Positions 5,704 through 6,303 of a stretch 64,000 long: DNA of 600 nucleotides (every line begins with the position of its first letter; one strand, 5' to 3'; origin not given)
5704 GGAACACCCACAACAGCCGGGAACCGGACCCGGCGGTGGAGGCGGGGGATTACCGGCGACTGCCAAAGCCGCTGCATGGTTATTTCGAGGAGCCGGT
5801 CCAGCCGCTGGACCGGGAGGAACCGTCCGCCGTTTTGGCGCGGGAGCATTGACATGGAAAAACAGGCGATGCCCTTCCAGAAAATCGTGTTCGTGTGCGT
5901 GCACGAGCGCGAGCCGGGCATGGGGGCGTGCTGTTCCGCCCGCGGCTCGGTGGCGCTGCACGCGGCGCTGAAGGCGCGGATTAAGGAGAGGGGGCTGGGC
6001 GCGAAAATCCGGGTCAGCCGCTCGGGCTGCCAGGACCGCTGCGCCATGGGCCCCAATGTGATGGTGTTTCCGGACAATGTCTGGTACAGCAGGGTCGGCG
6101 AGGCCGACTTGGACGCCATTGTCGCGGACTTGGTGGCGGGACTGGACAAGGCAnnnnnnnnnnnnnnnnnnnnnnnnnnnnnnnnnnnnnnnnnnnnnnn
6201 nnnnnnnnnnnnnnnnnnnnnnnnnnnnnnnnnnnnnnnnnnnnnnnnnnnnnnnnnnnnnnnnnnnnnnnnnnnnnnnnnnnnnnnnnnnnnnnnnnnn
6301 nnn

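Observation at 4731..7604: Tightly coupled operon of an ACC-deaminase-family PLP enzyme, a thioredoxin-like [2Fe-2S] ferredoxin and a sulfatase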

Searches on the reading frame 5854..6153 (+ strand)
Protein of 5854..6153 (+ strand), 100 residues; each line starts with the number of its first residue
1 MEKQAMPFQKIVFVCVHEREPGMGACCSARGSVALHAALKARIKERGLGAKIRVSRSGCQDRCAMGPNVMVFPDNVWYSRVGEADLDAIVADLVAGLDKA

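Call 3: search_protein_families(library=pfam, proteins=[window:5854-6153:+], max_evalue=0.01)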
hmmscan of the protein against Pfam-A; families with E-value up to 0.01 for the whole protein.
window:5854-6153:+ (100 aa): 2 families
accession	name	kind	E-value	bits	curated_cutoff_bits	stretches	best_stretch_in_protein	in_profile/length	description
PF06999.17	Suc_Fer-like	-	0.0032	18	34.9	1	7-94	94-179/191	Sucrase/ferredoxin-like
PF01257.25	2Fe-2S_thioredx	-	0.0049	17.2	24.8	1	24-93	73-144/145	Thioredoxin-like [2Fe-2S] ferredoxin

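Call 4: search_protein_families(library=ncbifam, proteins=[window:5854-6153:+], max_evalue=0.01)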
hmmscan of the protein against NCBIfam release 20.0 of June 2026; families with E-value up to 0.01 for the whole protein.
window:5854-6153:+ (100 aa): 4 families
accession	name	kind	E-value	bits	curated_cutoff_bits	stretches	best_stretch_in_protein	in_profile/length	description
NF041613.1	fdxn_Azotob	equivalog_domain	4.2e-14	52.7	195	1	12-96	8-94/107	2Fe-2S ferredoxin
NF041612.1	fdxn_Clost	equivalog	1.6e-12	47.9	150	1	11-92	7-89/102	2Fe-2S ferredoxin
TIGR01958.1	nuoE_fam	subfamily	0.00017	21.8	142.4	1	34-93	90-147/148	NADH-quinone oxidoreductase subunit NuoE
NF004638.0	PRK05988.1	equivalog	0.0068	16.2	198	1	26-92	88-156/159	formate dehydrogenase subunit gamma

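Call 6: find_encoding_contigs(protein=window:5854-6153:+, flank=10000, max_places=6)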
Protein window:5854-6153:+ (100 aa): 5 contigs read that carry it; 5 places shown.
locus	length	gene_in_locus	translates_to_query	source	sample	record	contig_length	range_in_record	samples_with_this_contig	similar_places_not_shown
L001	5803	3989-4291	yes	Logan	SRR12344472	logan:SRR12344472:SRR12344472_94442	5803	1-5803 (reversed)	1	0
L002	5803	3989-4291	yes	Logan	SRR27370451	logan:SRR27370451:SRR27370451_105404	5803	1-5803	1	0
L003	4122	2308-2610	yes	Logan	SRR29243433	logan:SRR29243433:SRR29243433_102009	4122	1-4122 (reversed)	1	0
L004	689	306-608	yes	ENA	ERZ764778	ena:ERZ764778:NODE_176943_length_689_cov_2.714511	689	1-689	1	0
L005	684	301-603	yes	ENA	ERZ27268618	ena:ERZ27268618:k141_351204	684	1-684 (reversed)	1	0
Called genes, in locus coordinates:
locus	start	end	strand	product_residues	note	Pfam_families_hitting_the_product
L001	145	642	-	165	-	PF12728:HTH_17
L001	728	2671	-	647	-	PF02518:HATPase_c (faint), PF13589:HATPase_c_3, PF00183:HSP90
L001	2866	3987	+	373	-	PF00291:PALP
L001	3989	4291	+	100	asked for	-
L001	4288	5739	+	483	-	PF00884:Sulfatase, PF01663:Phosphodiest (faint), PF16347:SGSH_C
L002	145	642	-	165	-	PF12728:HTH_17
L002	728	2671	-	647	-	PF02518:HATPase_c (faint), PF13589:HATPase_c_3, PF00183:HSP90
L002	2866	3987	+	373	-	PF00291:PALP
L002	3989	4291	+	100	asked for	-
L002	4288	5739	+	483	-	PF00884:Sulfatase, PF01663:Phosphodiest (faint), PF16347:SGSH_C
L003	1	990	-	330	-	?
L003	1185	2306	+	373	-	PF00291:PALP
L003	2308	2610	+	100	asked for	-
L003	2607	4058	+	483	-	PF00884:Sulfatase, PF01663:Phosphodiest (faint), PF16347:SGSH_C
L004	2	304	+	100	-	?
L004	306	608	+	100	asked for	-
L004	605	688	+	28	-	?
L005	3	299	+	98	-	?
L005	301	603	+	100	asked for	-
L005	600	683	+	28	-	?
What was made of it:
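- The trio occurs in same-species contigs L001-L003 (L004 and L005 are about 690-nt fragments that carry the ferredoxin with partial flanking ORFs) (call 6).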

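Call 15: find_homologous_proteins(query=window:5854-6153:+, max_evalue=0.001)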
Query window:5854-6153:+ (100 aa): 55 proteins with E <= 0.001 among 64 candidates.
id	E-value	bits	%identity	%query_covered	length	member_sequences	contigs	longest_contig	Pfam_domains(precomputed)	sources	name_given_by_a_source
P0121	2.3e-54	199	89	100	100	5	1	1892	-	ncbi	-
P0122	2.8e-36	141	66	97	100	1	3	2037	-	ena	-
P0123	1.9e-35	139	65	97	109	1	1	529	PF07845.17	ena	-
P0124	2.3e-35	138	62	100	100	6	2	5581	-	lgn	-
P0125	9.1e-35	137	62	98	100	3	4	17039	-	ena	-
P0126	5.4e-33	131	63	94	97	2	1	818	PF07845.17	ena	-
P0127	2.3e-32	129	62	94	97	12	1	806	-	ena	-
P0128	8.4e-32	127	61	95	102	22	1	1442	-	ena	-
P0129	7.7e-31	124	59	98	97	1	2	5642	PF06999.18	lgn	-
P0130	8.2e-31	124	62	98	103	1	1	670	-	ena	-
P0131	9.0e-31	124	62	97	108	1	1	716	-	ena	-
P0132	9.8e-31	124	62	100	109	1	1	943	-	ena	-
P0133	4.0e-30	122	60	97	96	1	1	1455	-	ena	-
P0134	4.3e-30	122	59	100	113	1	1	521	-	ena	-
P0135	7.3e-30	121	57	97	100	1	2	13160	-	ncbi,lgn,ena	-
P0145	1.1e-28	117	58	97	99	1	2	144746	-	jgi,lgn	-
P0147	3.2e-28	116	58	99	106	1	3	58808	-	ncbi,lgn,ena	-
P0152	6.9e-28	115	60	90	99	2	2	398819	PF01257.26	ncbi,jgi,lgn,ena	-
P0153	8.5e-28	114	56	94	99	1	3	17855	PF01257.26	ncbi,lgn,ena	-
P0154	1.1e-27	114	62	89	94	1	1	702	PF01257.26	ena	-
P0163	3.8e-26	109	54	97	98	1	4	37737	PF01257.26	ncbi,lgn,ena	-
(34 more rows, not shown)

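Call 17: search_solved_structures(query=window:5854-6153:+, max_evalue=1, show_alignments=3)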
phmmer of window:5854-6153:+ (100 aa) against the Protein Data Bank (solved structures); distinct sequences matched with E-value up to 1: 11.
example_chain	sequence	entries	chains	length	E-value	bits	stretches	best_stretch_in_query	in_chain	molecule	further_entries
1f37_A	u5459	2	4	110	2.8e-14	56.4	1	10-93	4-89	FERREDOXIN [2FE-2S] | [2Fe-2S] ferredoxin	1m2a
1m2b_A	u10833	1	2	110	7.5e-13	51.8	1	10-93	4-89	[2Fe-2S] ferredoxin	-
1m2d_A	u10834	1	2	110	7.5e-13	51.8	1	10-93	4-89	[2Fe-2S] ferredoxin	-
5abr_A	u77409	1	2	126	5.9e-09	39.3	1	11-92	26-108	FERREDOXIN, 2FE-2S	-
7t2r_B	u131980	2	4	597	1.5e-08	38.1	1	24-92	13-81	NiFe hydrogenase subunit B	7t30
7q4v_B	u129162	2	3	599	1.1e-07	35.3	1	24-92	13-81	Iron hydrogenase HydB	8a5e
7p5h_B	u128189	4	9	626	9e-06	29.1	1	23-91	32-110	Fe-hydrogenase, subunit beta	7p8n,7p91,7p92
9mqx_B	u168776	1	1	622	0.00098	22.6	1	24-92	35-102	NADH:ubiquinone oxidoreductase, NADH-binding (51 kD) subunit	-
8a6t_B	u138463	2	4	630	0.015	18.8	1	50-91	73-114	Electron bifurcating hydrogenase subunit HydB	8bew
7p5h_A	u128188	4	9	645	0.043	17.3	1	23-72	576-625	Fe-hydrogenase, subunit alpha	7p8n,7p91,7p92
9n5u_B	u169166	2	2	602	0.58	13.7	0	21-76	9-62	NfnB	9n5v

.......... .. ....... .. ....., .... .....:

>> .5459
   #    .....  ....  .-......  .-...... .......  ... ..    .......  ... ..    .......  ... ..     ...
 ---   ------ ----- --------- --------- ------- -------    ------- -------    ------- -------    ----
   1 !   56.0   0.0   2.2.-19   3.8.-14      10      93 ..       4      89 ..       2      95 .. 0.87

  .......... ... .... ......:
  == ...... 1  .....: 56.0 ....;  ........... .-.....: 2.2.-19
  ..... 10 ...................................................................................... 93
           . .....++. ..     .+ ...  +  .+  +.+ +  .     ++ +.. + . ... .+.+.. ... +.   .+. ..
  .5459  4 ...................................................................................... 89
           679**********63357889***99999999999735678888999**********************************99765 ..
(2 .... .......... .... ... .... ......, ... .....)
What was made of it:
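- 5854..6156 (+): Thioredoxin-like [2Fe-2S] ferredoxin of 100 aa with ligand cysteines C15, C27, C59 and C63. A GGGAG motif lies 7 nt upstream of its ATG. Its start is 1 nt after the PLP stop codon. PDB 1F37 (Aquifex aeolicus Fd4) E=2.8e-14 with the cysteine ligands aligned (call 17).
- On Thioredoxin-like [2Fe-2S] ferredoxin (PF01257; NF041613 and NF041612): C15, C27, C59 and C63 align with the Fd4 ligands in 1F37 (call 17). The phmmer match to 1F37 has E=2.8e-14 (call 17).
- Checked: Ferredoxin: Aquifex aeolicus Fd4 (PDB 1F37), E=2.8e-14 (call 17).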

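Call 18: find_encoding_contigs(protein=P0125, flank=5000, max_places=3)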
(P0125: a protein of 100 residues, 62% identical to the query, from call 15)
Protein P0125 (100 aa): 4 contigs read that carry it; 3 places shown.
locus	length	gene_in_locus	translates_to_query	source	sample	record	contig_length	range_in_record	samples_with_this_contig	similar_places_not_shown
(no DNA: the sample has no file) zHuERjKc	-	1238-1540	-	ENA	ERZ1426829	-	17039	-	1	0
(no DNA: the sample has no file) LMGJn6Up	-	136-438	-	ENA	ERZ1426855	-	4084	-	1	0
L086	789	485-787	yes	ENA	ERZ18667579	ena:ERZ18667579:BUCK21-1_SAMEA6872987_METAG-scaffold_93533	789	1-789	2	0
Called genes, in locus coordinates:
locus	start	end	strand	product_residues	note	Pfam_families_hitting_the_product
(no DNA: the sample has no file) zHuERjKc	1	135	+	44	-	?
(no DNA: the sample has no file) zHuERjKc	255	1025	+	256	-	PF20143:NAD_kinase_C (weak)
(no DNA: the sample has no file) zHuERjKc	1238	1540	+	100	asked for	-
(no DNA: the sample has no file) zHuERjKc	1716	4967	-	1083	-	PF02837:Glyco_hydro_2_N, PF22666:Glyco_hydro_2_N2, PF00703:Glyco_hydro_2, PF02836:Glyco_hydro_2_C, PF16353:LacZ_4, PF02929:Bgal_small_N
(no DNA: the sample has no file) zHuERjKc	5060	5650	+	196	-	-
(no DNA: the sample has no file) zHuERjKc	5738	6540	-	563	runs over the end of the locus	PF00474:SSF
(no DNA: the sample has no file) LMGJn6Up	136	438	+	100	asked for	-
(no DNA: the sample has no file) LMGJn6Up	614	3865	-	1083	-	PF02837:Glyco_hydro_2_N, PF22666:Glyco_hydro_2_N2, PF00703:Glyco_hydro_2, PF02836:Glyco_hydro_2_C, PF16353:LacZ_4, PF02929:Bgal_small_N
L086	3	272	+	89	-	?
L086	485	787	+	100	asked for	?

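Call 19: find_encoding_contigs(protein=P0124, flank=5000, max_places=2)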
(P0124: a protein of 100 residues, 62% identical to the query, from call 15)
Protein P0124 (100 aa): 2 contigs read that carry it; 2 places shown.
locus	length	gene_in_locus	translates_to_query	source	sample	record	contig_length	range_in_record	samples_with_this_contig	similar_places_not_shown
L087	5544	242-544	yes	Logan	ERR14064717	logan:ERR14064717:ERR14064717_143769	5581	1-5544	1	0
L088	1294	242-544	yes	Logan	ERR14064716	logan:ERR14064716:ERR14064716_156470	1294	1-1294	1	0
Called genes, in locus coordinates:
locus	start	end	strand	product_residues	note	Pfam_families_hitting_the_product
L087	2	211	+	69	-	?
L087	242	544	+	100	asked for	-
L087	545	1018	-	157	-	PF03073:TspO_MBR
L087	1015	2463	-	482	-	PF00875:DNA_photolyase, PF03441:FAD_binding_7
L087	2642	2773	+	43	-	-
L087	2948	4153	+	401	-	-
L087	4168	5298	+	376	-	-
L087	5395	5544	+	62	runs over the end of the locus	?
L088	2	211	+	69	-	?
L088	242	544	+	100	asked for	-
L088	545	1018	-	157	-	PF03073:TspO_MBR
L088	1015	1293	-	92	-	?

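Call 20: find_encoding_contigs(protein=P0145, flank=5000, max_places=2)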
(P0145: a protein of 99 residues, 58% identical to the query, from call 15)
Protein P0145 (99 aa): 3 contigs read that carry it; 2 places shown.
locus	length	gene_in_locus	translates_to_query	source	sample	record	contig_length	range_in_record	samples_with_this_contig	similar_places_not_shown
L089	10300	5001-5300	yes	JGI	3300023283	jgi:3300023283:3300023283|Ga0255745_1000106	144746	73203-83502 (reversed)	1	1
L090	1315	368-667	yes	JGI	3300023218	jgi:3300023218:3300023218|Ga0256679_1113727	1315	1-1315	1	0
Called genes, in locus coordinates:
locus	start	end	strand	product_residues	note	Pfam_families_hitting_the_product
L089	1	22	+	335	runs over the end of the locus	-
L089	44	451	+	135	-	PF07876:Dabb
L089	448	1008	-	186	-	PF00588:SpoU_methylase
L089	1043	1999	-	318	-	PF00685:Sulfotransfer_1, PF13469:Sulfotransfer_3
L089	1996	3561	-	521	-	PF01943:Polysacc_synt, PF13440:Polysacc_synt_3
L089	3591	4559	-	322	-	PF10518:TAT_signal (faint), PF00248:Aldo_ket_red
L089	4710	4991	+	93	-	PF01257:2Fe-2S_thioredx, PF06999:Suc_Fer-like (weak)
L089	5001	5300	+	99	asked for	-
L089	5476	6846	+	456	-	-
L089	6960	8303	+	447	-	PF01547:SBP_bac_1, PF13416:SBP_bac_8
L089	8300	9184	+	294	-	PF00528:BPD_transp_1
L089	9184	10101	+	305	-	PF00528:BPD_transp_1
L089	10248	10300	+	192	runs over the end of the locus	PF03899:ATP-synt_I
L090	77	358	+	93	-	PF01257:2Fe-2S_thioredx, PF06999:Suc_Fer-like (weak)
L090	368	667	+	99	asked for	-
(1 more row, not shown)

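Call 21: find_encoding_contigs(protein=P0147, flank=5000, max_places=2)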
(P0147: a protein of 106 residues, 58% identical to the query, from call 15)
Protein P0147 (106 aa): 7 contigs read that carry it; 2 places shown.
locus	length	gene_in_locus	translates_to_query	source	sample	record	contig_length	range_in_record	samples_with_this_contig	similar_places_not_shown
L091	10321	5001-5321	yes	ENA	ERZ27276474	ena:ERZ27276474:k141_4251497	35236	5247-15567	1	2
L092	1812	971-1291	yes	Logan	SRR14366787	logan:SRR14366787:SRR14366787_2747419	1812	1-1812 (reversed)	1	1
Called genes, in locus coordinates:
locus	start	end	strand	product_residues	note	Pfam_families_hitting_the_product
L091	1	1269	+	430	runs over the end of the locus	PF00437:T2SSE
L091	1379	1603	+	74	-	PF12728:HTH_17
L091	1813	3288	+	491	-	PF00982:Glyco_transf_20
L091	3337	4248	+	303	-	PF02358:Trehalose_PPase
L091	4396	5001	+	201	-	PF00702:Hydrolase, PF13419:HAD_2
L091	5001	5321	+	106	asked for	-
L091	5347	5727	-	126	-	-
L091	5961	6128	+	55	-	-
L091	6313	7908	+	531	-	PF13238:AAA_18 (faint), PF06414:Zeta_toxin, PF13671:AAA_33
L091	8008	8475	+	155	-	PF09055:Sod_Ni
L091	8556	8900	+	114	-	PF10502:Peptidase_S26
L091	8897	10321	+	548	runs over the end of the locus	PF05170:AsmA, PF05359:DUF748, PF13116:YhdP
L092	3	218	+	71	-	?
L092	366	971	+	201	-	PF00702:Hydrolase, PF13419:HAD_2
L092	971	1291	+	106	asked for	-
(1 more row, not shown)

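Call 55: find_encoding_contigs(protein=P0121, flank=5000, max_places=3)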
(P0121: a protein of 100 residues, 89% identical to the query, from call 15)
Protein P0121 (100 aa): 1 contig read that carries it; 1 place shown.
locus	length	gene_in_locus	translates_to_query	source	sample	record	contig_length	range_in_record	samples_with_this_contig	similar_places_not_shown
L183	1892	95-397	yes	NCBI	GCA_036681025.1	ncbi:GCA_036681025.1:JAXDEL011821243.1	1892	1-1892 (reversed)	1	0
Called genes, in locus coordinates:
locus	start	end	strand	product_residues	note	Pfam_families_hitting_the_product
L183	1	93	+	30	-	?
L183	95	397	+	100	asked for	-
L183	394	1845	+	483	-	PF00884:Sulfatase, PF01663:Phosphodiest (faint), PF16347:SGSH_C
